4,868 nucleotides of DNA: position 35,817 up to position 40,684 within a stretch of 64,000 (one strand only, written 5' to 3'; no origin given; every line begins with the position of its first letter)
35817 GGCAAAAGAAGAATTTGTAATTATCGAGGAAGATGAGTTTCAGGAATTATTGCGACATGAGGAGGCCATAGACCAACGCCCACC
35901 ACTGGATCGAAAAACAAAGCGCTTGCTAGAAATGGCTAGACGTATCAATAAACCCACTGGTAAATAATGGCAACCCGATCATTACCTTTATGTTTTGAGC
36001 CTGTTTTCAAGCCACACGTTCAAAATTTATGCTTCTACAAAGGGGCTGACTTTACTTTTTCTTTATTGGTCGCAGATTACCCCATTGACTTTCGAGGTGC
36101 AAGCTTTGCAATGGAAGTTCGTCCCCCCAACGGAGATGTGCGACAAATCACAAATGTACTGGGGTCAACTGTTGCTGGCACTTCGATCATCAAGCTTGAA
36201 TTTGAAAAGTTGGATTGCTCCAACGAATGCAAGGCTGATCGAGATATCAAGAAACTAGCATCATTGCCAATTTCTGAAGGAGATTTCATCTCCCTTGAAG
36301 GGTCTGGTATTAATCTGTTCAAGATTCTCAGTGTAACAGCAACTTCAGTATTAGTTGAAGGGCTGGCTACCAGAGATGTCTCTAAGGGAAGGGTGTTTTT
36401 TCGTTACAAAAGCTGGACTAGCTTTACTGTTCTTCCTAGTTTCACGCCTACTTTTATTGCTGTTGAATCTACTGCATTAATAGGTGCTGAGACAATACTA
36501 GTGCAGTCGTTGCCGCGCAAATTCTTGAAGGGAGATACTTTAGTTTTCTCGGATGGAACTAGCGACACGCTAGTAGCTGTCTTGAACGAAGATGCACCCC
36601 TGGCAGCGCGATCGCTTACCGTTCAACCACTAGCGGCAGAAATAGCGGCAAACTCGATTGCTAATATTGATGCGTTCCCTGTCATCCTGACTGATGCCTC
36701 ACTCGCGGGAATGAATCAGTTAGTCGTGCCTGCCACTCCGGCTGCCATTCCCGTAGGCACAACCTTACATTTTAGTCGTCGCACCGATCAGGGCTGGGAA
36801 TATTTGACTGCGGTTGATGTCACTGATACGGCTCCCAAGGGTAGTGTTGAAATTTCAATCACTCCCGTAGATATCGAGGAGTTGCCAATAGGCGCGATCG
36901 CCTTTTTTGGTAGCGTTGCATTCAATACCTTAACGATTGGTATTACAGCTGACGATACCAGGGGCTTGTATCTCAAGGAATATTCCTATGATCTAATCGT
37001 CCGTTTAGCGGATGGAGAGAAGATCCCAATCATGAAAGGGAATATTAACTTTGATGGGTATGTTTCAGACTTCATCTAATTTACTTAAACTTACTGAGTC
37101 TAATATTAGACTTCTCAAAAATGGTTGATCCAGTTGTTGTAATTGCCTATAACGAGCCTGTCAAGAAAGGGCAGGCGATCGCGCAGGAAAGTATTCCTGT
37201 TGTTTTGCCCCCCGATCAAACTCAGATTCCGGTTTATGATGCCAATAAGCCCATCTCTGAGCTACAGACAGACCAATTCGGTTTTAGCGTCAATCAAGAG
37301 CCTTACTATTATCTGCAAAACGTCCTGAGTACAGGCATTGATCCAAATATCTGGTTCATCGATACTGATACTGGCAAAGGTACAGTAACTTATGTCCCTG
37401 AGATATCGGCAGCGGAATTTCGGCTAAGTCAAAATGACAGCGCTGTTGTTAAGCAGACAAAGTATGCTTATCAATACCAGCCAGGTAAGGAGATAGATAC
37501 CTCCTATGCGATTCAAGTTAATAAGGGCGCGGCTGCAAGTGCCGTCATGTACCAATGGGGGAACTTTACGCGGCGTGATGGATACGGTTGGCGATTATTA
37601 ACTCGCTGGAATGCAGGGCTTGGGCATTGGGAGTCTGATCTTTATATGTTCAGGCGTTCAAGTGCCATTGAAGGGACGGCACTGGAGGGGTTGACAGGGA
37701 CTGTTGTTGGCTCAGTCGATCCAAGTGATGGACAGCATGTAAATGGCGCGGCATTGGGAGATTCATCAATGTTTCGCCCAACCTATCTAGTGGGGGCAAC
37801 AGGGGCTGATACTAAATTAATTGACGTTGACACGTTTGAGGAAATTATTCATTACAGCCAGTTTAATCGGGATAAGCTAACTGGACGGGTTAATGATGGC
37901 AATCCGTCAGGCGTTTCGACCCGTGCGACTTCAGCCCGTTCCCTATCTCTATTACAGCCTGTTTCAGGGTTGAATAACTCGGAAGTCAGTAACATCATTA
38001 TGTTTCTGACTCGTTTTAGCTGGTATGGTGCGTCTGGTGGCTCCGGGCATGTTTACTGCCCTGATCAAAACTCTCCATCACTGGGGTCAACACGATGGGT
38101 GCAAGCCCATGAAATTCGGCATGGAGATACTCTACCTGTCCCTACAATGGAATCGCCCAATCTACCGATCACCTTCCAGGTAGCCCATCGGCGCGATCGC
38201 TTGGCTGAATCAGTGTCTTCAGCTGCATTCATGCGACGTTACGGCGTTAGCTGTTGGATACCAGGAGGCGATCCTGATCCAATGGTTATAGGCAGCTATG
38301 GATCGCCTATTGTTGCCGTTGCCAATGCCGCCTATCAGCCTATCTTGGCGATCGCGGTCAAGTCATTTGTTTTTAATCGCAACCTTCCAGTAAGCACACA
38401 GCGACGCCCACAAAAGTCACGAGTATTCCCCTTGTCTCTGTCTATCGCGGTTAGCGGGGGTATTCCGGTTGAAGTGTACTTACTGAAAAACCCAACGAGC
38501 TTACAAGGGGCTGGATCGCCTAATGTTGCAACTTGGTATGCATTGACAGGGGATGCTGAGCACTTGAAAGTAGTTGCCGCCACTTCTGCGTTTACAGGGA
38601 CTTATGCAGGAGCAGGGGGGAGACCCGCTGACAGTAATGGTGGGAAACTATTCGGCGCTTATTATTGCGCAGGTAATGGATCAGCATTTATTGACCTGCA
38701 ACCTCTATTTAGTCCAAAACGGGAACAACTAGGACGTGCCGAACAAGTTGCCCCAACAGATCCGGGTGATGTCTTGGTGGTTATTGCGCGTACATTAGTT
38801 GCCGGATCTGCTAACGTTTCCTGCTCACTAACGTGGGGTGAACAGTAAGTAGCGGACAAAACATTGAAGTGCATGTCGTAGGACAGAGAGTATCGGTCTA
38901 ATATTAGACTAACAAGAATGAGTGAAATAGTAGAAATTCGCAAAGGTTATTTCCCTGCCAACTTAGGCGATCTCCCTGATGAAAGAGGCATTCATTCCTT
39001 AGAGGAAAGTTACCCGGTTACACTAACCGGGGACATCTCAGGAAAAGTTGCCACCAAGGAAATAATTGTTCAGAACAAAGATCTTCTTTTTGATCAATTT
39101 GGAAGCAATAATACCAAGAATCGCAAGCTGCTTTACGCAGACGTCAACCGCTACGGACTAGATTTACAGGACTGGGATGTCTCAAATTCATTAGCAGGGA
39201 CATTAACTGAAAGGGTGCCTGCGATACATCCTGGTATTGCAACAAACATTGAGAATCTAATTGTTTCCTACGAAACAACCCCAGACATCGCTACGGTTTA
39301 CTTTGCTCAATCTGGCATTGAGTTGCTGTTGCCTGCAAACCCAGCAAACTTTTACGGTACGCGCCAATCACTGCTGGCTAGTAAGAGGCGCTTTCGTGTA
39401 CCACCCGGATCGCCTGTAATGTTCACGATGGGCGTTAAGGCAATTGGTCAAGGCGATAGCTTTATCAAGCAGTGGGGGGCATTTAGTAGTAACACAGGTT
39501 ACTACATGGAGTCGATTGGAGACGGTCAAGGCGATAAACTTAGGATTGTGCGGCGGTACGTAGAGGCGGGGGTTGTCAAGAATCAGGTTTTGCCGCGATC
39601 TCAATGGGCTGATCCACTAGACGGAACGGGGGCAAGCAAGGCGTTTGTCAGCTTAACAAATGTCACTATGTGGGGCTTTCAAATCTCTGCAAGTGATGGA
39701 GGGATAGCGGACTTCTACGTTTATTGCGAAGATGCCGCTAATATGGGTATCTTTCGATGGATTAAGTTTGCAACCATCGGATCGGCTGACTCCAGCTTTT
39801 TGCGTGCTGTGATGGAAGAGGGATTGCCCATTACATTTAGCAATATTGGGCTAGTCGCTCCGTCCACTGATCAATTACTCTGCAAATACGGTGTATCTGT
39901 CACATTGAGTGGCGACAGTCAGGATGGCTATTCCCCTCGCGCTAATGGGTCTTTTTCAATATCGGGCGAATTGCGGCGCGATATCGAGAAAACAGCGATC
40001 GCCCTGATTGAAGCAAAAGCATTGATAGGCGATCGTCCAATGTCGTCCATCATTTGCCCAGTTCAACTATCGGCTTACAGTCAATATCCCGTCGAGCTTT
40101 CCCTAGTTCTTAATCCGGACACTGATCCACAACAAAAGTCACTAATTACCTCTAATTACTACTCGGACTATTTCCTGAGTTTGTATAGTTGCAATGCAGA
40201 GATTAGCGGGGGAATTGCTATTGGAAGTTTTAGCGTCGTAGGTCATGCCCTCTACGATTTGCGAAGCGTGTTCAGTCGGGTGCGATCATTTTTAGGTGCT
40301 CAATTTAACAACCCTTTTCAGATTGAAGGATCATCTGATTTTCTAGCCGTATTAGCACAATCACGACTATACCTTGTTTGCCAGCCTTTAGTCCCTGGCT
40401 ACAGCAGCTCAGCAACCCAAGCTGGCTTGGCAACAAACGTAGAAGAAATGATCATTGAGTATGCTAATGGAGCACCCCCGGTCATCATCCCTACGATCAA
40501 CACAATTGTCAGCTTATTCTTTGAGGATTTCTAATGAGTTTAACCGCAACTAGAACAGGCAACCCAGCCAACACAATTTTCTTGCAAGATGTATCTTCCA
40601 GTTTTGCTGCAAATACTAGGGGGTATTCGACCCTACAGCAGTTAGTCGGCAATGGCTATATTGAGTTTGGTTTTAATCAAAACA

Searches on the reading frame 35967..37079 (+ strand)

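Call 10: search_protein_families(library=phrogs, proteins=[window:35967-37079:+], max_evalue=0.001)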
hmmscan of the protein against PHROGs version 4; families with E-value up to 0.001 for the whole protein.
window:35967-37079:+ (370 aa): 1 family
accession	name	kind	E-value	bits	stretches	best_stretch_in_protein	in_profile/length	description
phrog_1084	-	unknown function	2.1e-13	51.4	2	317-367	65-115/123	unknown function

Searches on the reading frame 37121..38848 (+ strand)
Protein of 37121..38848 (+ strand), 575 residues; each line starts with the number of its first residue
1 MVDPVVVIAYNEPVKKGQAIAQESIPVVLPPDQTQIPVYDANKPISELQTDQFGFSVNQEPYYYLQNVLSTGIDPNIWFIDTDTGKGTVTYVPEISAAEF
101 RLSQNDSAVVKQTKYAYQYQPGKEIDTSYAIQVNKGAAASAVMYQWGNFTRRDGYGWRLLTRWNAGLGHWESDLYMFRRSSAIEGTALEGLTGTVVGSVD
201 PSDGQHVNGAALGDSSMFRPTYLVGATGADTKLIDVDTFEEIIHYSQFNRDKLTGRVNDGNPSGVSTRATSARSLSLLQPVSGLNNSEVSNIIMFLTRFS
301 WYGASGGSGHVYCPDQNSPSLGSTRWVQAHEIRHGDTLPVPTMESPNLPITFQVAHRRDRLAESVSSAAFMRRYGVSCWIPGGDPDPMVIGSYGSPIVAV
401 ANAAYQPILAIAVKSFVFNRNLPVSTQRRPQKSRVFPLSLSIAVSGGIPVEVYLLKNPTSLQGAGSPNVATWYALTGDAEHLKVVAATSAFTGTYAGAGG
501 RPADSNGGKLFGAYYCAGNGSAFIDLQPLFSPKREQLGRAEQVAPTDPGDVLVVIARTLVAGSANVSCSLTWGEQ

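Call 10: search_protein_families(library=phrogs, proteins=[window:37121-38848:+], max_evalue=0.001)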
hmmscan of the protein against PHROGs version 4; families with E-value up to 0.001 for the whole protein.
window:37121-38848:+ (575 aa): 1 family
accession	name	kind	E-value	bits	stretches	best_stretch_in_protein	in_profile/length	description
phrog_1645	-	head and packaging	9.4e-24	85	2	288-424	202-329/440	virion structural protein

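Call 13: search_dna_similar(query=window:37121-38848:+, collection=phages, mode=protein, max_rows=15)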
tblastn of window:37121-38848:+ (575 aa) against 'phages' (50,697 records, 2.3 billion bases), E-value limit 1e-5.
Records with a match: 9; places in all: 14; records where one place covers at least 80% of the query: 4.
Best place of each record, by identity: <60% 9.
By first word of the organism name: Cyanophage 5; Cylindrospermopsis 2; Synechococcus 2.
By host as written in the record: Parasynechococcus marenigrum WH 8102 3; Synechococcus sp. CB0101 2; Synechococcus sp. CC9605 2; - 1; Cylindrospermopsis raciborskii KLL07 1.
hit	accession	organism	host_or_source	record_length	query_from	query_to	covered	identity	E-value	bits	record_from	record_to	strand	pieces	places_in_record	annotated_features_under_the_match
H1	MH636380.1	Cylindrospermopsis raciborskii virus RM-2018a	Reeuwijkse Plassen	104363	6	575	99%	40.7%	9e-70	397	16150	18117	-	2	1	virion structural protein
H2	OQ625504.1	Cylindrospermopsis phage Cr-LKS4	Cylindrospermopsis raciborskii KLL07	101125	6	575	99%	40.7%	1e-69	396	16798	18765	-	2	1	virion structural protein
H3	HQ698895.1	Synechococcus phage S-CBS4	Synechococcus sp. CB0101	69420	5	575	99%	27.3%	8e-43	171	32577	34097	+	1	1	hypothetical protein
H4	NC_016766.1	Synechococcus phage S-CBS4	Synechococcus sp. CB0101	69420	5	575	99%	27.3%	8e-43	171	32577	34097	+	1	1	virion structural protein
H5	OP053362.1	Cyanophage S-TIM54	Parasynechococcus marenigrum WH 8102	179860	6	384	63%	29.3%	2e-9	126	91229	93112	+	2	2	virion structural protein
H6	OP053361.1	Cyanophage S-TIM61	Synechococcus sp. CC9605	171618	6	384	48%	27.5%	1e-6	114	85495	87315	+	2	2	virion structural protein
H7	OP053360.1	Cyanophage S-TIM66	Synechococcus sp. CC9605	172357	6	384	48%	27.5%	2e-6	114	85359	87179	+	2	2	virion structural protein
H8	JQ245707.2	Cyanophage S-TIM5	Parasynechococcus marenigrum WH 8102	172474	6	384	48%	27.5%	2e-6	114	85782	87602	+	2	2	virion structural protein and packaging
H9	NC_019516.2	Cyanophage S-TIM5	Parasynechococcus marenigrum WH 8102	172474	6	384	48%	27.5%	2e-6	114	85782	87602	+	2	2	virion structural protein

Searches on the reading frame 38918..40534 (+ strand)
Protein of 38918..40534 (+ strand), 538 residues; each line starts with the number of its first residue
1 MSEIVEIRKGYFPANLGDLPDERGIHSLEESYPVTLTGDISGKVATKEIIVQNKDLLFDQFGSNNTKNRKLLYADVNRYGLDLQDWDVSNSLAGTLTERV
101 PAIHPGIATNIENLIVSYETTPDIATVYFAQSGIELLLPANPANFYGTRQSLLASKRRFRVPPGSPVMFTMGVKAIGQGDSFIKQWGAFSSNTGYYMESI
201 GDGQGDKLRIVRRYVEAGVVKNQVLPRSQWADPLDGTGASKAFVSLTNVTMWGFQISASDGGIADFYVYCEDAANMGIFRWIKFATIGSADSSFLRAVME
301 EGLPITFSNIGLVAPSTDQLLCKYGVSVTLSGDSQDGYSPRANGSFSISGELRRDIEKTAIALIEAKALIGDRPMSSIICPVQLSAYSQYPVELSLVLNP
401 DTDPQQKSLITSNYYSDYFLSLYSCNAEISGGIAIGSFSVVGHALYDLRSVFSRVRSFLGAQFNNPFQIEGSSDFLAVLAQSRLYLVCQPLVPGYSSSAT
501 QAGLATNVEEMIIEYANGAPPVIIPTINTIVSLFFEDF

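Call 10: search_protein_families(library=phrogs, proteins=[window:38918-40534:+], max_evalue=0.001)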
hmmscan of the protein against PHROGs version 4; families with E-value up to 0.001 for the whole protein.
window:38918-40534:+ (538 aa): 1 family
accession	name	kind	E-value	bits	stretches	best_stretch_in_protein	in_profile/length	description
phrog_1645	-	head and packaging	2.5e-13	50.7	1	109-335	93-285/440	virion structural protein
